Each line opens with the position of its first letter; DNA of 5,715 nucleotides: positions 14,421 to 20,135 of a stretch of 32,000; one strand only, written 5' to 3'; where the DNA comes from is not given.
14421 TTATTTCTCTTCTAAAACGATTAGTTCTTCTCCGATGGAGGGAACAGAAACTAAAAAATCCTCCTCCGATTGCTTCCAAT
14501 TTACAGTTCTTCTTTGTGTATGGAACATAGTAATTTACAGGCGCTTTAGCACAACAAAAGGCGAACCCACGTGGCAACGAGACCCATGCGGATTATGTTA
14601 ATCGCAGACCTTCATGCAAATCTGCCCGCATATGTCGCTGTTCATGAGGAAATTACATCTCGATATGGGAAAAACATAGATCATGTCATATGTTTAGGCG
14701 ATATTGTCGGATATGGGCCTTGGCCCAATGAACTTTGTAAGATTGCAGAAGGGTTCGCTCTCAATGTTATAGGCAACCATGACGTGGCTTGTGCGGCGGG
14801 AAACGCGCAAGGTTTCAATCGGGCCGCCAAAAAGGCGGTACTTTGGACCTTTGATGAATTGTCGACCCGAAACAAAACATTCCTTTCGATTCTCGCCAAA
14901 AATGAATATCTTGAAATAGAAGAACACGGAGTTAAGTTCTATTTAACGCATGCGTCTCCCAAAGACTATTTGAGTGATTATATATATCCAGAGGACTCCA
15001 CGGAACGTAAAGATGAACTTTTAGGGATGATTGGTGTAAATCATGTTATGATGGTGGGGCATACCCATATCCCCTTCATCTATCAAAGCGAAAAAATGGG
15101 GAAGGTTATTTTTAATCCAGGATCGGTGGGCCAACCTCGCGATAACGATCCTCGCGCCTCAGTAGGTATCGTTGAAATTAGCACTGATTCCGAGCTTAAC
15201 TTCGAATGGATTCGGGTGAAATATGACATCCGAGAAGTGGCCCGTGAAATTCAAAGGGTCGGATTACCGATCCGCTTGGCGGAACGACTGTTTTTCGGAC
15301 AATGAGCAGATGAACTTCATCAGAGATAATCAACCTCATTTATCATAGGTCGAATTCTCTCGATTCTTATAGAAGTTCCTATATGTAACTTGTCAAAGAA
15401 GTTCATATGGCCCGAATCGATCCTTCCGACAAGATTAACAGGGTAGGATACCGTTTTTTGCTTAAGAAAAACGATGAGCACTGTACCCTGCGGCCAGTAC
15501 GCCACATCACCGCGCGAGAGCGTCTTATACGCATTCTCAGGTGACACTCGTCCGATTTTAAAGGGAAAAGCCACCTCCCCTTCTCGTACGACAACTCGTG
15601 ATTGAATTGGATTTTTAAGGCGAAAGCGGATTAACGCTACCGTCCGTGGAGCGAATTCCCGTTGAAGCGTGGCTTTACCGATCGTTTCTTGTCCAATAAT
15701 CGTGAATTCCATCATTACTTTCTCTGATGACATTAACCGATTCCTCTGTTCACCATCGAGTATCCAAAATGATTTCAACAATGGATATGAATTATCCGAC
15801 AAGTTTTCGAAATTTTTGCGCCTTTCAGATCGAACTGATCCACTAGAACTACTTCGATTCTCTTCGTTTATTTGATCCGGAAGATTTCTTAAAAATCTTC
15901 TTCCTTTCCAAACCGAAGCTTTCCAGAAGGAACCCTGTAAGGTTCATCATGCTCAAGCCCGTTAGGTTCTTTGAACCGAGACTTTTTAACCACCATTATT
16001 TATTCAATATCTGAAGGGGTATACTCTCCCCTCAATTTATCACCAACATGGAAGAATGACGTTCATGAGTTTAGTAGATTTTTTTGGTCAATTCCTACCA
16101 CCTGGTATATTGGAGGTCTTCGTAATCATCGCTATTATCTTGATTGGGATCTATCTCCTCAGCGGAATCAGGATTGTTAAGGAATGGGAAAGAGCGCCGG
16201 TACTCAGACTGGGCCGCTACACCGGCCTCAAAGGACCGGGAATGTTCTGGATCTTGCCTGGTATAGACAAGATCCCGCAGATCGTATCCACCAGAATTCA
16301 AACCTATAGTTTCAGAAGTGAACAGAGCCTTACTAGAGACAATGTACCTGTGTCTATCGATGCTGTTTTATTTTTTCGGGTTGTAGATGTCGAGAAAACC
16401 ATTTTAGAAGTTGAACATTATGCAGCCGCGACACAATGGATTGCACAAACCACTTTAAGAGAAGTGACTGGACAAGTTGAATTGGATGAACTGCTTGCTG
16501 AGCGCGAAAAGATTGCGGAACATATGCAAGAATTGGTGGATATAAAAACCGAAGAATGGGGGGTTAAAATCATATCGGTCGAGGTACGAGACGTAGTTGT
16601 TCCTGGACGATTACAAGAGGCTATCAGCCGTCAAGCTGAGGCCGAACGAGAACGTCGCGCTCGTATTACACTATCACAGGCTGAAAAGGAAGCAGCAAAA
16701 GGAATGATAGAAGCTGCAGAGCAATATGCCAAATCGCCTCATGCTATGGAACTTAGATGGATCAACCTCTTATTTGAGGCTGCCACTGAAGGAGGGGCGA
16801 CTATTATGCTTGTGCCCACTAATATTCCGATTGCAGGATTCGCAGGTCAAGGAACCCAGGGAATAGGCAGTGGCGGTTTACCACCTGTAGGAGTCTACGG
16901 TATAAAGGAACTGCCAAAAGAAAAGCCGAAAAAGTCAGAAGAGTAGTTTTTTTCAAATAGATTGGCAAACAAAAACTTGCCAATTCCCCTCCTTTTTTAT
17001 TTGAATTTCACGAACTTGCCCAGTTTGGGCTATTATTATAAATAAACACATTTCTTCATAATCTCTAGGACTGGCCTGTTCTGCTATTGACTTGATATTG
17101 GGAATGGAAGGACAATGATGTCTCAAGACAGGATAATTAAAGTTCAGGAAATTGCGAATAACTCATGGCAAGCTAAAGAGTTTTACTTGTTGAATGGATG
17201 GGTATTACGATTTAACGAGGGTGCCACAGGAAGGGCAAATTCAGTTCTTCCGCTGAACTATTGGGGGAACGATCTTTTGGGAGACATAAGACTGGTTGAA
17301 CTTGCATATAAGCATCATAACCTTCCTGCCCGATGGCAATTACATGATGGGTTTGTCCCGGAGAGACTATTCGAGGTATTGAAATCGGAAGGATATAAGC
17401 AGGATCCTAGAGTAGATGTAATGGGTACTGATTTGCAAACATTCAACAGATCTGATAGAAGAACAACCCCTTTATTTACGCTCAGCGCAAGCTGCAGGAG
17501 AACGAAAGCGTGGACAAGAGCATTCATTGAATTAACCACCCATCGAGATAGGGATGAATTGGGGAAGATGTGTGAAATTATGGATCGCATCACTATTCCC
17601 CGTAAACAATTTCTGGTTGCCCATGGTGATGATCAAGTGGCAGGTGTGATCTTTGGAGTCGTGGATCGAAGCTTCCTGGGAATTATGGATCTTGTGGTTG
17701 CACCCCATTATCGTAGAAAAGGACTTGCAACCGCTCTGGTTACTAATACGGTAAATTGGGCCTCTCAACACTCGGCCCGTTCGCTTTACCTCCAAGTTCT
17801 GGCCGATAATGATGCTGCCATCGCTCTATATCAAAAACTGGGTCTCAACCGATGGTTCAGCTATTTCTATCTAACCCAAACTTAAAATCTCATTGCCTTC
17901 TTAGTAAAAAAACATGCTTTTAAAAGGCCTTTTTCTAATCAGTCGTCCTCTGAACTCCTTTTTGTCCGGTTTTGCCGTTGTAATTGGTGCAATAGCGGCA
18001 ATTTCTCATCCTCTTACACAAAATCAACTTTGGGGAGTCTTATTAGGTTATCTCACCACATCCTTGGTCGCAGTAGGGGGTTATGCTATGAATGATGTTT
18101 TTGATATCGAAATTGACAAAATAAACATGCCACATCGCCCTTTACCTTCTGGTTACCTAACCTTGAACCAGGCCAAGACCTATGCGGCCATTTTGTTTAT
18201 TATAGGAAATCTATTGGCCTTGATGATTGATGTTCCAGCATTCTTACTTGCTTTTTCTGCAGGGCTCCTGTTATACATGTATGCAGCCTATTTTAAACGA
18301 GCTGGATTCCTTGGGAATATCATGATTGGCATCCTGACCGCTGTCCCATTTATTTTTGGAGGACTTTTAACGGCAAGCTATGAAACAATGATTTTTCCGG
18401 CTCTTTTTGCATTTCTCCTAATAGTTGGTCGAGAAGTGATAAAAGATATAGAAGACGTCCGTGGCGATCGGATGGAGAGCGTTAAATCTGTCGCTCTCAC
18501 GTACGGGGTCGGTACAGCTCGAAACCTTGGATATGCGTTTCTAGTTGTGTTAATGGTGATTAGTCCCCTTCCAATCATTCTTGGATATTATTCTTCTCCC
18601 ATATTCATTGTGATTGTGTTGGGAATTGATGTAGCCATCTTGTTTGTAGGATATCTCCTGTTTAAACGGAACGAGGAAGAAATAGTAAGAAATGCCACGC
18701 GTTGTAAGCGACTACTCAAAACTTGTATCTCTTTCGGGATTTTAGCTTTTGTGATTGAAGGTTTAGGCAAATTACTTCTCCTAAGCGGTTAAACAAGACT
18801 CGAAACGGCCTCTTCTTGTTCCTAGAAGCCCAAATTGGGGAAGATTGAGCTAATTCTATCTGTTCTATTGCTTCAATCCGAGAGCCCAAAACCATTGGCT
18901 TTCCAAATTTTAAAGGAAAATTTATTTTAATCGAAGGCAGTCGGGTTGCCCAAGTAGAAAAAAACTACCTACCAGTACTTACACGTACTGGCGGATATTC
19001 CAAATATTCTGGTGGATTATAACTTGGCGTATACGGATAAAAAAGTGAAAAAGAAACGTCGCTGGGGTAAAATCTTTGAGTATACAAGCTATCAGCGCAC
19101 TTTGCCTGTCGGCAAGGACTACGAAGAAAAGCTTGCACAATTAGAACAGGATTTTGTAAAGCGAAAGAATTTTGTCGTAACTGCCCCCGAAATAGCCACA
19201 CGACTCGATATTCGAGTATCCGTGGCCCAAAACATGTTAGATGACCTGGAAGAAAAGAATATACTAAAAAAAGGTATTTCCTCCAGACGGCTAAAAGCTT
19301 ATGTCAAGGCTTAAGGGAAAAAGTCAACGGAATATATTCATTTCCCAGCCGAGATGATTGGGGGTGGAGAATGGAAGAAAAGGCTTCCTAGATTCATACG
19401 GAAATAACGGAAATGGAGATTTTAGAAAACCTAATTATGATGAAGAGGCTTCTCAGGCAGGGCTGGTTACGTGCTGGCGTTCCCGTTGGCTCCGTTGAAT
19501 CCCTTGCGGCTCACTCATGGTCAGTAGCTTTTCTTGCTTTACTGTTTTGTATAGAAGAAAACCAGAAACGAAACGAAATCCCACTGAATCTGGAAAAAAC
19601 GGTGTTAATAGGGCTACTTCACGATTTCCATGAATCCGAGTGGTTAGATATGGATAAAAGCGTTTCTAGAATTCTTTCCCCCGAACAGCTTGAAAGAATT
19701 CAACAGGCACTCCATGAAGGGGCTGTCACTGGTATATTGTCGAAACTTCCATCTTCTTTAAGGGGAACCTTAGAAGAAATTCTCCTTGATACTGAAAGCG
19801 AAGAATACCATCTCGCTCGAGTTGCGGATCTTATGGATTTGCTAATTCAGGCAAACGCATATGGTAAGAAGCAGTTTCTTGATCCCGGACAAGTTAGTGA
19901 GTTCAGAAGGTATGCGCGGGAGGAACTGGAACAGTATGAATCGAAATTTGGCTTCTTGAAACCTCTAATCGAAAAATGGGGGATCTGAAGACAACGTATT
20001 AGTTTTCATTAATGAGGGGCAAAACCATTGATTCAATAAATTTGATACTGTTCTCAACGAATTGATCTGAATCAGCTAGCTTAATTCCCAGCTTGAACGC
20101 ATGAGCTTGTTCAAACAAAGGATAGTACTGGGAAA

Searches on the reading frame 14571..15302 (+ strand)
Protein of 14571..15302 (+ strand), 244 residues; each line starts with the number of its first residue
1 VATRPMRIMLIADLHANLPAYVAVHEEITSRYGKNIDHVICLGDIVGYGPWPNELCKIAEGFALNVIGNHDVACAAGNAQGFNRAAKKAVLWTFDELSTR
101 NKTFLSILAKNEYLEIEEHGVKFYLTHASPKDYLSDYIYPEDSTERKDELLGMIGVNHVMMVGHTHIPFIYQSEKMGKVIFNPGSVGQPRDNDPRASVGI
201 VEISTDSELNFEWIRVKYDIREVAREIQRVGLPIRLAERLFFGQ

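Call 88: search_protein_families(library=pfam, proteins=[window:14571-15302:+], max_evalue=0.0001)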
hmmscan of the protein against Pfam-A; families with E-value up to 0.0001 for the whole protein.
window:14571-15302:+ (244 aa): 2 families
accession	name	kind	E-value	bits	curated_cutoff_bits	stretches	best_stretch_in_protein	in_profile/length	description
PF12850.12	Metallophos_2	-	8.7e-21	75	27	1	6-205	1-153/154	Calcineurin-like phosphoesterase superfamily domain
PF00149.33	Metallophos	-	1.7e-12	48.7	21.5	1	6-168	1-191/191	Calcineurin-like phosphoesterase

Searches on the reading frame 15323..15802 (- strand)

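Call 88: search_protein_families(library=pfam, proteins=[window:15323-15802:-], max_evalue=0.0001)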
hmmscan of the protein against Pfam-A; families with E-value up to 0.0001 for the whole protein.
window:15323-15802:- (160 aa): 1 family
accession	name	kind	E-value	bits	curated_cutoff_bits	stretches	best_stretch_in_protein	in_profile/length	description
PF04126.18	Cyclophil_like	-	1e-10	41.9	27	1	57-148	23-120/120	Cyclophilin-like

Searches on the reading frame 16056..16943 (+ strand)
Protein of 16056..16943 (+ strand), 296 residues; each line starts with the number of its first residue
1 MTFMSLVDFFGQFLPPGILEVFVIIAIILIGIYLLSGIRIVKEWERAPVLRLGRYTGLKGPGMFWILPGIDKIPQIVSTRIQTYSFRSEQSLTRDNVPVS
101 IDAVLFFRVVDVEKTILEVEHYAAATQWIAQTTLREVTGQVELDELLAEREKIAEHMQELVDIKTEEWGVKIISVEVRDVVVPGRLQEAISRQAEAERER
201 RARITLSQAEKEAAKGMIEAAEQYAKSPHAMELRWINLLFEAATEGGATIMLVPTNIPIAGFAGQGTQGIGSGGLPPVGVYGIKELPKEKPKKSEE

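Call 88: search_protein_families(library=pfam, proteins=[window:16056-16943:+], max_evalue=0.0001)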
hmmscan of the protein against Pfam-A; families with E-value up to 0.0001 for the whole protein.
window:16056-16943:+ (296 aa): 1 family
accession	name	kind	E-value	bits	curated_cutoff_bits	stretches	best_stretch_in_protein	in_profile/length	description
PF01145.31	Band_7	-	1.8e-37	129.5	23.6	1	40-211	2-176/176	SPFH domain / Band 7 family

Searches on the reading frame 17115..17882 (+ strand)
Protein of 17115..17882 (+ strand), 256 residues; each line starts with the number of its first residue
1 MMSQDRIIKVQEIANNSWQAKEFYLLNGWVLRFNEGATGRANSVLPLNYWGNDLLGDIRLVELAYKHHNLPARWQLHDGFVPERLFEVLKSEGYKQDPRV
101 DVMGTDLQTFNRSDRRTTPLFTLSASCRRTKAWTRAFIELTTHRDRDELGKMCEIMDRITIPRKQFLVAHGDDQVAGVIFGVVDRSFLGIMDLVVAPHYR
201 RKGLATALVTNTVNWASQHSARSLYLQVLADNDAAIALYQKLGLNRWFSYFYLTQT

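Call 88: search_protein_families(library=pfam, proteins=[window:17115-17882:+], max_evalue=0.0001)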
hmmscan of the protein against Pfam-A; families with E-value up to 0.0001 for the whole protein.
window:17115-17882:+ (256 aa): 6 families
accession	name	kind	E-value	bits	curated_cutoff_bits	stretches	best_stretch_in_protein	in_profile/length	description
PF24553.2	Rv0428c_C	-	5.2e-20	72.5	27.2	1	9-250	6-221/224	Probable histone acetyltransferase Rv0428c C-terminal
PF00583.31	Acetyltransf_1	-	1.8e-17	64.1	20.7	1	159-243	28-115/116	Acetyltransferase (GNAT) family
PF13508.13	Acetyltransf_7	-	3.9e-12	46.8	27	1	163-243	2-81/84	Acetyltransferase (GNAT) domain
PF13673.13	Acetyltransf_10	-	2.8e-10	40.7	23.6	1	155-243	22-106/128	Acetyltransferase (GNAT) domain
PF13302.13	Acetyltransf_3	-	2.7e-06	28.6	25.4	1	141-244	29-137/138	Acetyltransferase (GNAT) domain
PF08445.16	FR47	-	3.6e-06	27.3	22.1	1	188-246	22-79/86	FR47-like protein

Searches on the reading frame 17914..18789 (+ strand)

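Call 88: search_protein_families(library=pfam, proteins=[window:17914-18789:+], max_evalue=0.0001)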
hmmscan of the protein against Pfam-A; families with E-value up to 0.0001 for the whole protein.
window:17914-18789:+ (292 aa): 1 family
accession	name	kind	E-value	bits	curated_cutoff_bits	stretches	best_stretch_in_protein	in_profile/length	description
PF01040.23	UbiA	-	2.3e-40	138.9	34.2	1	22-256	5-239/250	UbiA prenyltransferase family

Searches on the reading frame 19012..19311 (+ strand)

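Call 4: search_protein_families(library=pfam, proteins=[window:19012-19311:+], max_evalue=1)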
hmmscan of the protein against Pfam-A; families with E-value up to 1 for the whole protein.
window:19012-19311:+ (100 aa): 10 families
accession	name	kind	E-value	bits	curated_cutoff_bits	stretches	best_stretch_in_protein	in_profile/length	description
PF03297.21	Ribosomal_S25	-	6.2e-07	30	28.8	1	13-99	19-100/101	S25 ribosomal protein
PF04157.22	EAP30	-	0.0063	16.7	26.8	1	38-84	166-214/219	EAP30/Vps36 family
PF12802.13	MarR_2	-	0.0065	17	27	1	56-88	21-53/61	MarR family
PF22560.2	GMT-wHTH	-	0.022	15.6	27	1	14-47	40-72/82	GMT-like wHTH domain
PF14394.12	DUF4423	-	0.039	14.2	30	1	49-88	30-69/165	Domain of unknown function (DUF4423)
PF01325.25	Fe_dep_repress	-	0.047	14.3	26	1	55-82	22-49/60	Iron dependent repressor, N-terminal DNA binding domain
PF01047.28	MarR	-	0.049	14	24.6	1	59-87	21-49/59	MarR family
PF08279.18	HTH_11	-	0.05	13.9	25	1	50-83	11-43/55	HTH domain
PF21984.2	DnaD_N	-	0.097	13.3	27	1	47-87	27-67/101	DnaD N-terminal domain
PF10382.14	ZGRF1-like_N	-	0.19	12.4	23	1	2-62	3-61/80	DNA helicase ZGRF1-like, N-terminal domain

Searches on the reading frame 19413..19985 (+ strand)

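Call 4: search_protein_families(library=pfam, proteins=[window:19413-19985:+], max_evalue=1)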
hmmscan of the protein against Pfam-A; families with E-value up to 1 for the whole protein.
window:19413-19985:+ (191 aa): 3 families
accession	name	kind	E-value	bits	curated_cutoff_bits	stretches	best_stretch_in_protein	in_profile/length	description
PF12917.13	YfbR-like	-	9.1e-14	52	25.9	1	28-148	23-142/182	5'-deoxynucleotidase YfbR-like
PF13023.12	HD_3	-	1.6e-11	44.8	22.5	1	10-157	4-141/165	HD domain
PF01966.28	HD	-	1.5e-05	25.7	22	1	32-79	2-43/116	HD domain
